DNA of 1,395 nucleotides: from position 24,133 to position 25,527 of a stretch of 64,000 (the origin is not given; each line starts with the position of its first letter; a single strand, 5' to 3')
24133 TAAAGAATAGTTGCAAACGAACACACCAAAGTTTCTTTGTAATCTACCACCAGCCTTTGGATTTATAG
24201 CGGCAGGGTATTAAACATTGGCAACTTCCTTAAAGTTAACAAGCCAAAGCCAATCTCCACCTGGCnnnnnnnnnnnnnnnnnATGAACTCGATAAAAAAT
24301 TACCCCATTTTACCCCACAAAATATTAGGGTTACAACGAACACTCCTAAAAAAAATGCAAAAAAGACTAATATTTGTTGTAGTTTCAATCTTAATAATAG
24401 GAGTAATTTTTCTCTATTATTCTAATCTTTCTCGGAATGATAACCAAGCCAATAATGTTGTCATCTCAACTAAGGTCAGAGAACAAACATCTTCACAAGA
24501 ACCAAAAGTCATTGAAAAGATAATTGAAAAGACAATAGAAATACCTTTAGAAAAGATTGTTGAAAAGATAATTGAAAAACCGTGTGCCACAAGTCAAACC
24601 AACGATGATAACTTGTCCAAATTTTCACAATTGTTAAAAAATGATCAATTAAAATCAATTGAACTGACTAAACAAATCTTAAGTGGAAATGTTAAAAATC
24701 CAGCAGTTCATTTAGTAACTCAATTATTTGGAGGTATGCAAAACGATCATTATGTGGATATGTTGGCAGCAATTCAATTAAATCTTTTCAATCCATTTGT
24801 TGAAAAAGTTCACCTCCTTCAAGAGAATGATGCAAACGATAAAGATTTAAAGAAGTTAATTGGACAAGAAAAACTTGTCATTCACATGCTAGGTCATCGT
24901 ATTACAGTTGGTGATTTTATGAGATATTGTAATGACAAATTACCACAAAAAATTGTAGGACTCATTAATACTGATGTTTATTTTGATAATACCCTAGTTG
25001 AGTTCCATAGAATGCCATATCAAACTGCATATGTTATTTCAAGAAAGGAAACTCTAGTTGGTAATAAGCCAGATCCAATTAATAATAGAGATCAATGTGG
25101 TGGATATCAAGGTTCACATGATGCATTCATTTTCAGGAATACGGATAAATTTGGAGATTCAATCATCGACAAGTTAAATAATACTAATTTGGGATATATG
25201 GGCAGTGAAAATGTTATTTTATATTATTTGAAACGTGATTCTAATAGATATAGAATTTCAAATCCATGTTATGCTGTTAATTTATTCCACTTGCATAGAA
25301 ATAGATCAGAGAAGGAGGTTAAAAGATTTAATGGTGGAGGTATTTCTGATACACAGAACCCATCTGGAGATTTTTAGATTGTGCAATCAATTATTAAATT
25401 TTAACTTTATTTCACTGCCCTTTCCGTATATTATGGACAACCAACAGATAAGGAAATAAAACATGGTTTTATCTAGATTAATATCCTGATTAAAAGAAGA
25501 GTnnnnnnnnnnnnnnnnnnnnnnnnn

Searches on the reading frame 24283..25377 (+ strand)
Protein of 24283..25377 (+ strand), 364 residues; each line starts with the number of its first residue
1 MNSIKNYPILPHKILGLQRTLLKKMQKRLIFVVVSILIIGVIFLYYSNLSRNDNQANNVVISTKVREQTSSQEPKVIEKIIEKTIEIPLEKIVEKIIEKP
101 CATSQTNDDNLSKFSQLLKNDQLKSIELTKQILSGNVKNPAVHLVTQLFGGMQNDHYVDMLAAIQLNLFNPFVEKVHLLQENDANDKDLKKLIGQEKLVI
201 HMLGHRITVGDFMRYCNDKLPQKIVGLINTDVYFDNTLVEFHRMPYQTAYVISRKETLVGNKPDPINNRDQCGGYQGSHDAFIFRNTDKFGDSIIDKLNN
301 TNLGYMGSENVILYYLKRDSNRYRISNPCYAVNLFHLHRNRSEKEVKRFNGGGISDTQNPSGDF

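Call 5: search_protein_families(library=pfam, proteins=[window:24283-25377:+], max_evalue=0.01)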
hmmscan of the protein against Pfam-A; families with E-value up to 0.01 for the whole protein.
window:24283-25377:+ (364 aa): 2 families
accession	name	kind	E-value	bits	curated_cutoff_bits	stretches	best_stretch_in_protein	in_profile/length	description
PF12314.13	IMCp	-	0.0014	19.4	21.1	1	69-101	7-39/94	Inner membrane complex protein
PF06480.20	FtsH_ext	-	0.0046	17.6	25.5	0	30-163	2-89/103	FtsH Extracellular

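Call 19: search_protein_families(library=pfam, proteins=[window:24283-25377:+], max_evalue=10)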
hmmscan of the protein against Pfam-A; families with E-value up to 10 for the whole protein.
window:24283-25377:+ (364 aa): 5 families
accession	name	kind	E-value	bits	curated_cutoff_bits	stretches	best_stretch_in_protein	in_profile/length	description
PF12314.13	IMCp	-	0.0014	19.4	21.1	1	69-101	7-39/94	Inner membrane complex protein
PF06480.20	FtsH_ext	-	0.0046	17.6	25.5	1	30-163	2-89/103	FtsH Extracellular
PF04159.19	NB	-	0.083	13.3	27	1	29-75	22-68/100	NB glycoprotein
PF20462.4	DUF6715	-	0.091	12.8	27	1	23-98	2-70/192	Domain of unknown function (DUF6715)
PF09729.15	Gti1_Pac2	-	0.14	12.7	23.6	1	43-146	73-165/168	Gti1/Pac2 family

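Call 59: search_solved_structures(query=window:24283-25377:+, max_evalue=10)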
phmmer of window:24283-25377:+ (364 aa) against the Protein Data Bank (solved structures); distinct sequences matched with E-value up to 10: 0.

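Call 71: search_protein_families(library=ncbifam, proteins=[window:24283-25377:+], max_evalue=1)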
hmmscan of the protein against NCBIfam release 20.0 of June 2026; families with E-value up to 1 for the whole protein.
window:24283-25377:+ (364 aa): 2 families
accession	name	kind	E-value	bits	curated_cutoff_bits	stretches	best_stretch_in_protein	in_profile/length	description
TIGR02830.1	spore_III_AG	equivalog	0.0066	15.9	147.7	1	32-96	5-73/186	stage III sporulation protein AG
NF038347.1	FtsX_Gpos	exception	0.06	12.7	225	1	31-88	28-86/296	permease-like cell division protein FtsX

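Call 80: search_protein_families(library=phrogs, proteins=[window:24283-25377:+], max_evalue=0.1)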
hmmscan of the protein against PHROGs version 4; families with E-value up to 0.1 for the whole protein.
window:24283-25377:+ (364 aa): 0 families
